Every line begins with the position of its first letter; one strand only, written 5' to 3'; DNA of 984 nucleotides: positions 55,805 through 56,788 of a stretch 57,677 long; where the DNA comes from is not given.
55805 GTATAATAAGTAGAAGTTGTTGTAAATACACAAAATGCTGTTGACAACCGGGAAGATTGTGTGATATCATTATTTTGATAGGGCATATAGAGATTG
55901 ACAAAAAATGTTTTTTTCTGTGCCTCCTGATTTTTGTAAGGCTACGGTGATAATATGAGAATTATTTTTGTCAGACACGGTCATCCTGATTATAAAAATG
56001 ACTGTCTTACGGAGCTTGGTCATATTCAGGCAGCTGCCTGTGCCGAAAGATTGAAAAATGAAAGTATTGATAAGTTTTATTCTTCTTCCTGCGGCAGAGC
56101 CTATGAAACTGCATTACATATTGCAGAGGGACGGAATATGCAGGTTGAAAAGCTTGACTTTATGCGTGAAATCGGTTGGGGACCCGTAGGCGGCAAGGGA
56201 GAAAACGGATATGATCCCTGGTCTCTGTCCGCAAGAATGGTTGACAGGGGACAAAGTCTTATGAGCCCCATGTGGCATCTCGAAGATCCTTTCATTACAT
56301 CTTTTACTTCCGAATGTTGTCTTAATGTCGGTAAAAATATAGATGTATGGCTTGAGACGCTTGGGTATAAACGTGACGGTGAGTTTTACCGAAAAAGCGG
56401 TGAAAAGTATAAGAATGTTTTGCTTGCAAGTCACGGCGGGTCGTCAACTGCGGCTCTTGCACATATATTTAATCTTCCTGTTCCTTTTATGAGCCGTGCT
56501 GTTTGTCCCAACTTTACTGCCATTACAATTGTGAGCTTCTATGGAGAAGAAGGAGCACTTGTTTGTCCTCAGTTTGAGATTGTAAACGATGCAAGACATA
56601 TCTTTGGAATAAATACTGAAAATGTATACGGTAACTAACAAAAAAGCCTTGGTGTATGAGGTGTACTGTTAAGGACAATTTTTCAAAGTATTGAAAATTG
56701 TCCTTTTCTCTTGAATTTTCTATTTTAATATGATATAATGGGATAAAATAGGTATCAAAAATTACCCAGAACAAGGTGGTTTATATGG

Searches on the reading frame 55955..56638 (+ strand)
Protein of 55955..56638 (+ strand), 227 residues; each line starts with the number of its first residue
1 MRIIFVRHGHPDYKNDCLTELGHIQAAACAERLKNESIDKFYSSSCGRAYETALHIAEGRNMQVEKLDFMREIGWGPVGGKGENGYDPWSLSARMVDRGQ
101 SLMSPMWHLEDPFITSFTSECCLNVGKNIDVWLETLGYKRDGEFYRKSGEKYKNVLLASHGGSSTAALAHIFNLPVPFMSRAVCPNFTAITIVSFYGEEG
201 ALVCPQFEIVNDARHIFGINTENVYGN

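Call 8: search_protein_families(library=pfam, proteins=[window:55955-56638:+], max_evalue=0.01)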
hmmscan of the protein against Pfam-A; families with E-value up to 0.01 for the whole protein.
window:55955-56638:+ (227 aa): 1 family
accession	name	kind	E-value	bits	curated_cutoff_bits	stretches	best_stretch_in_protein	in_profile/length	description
PF00300.27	His_Phos_1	-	3.3e-23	82.8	21.7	2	3-81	1-88/194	Histidine phosphatase superfamily (branch 1)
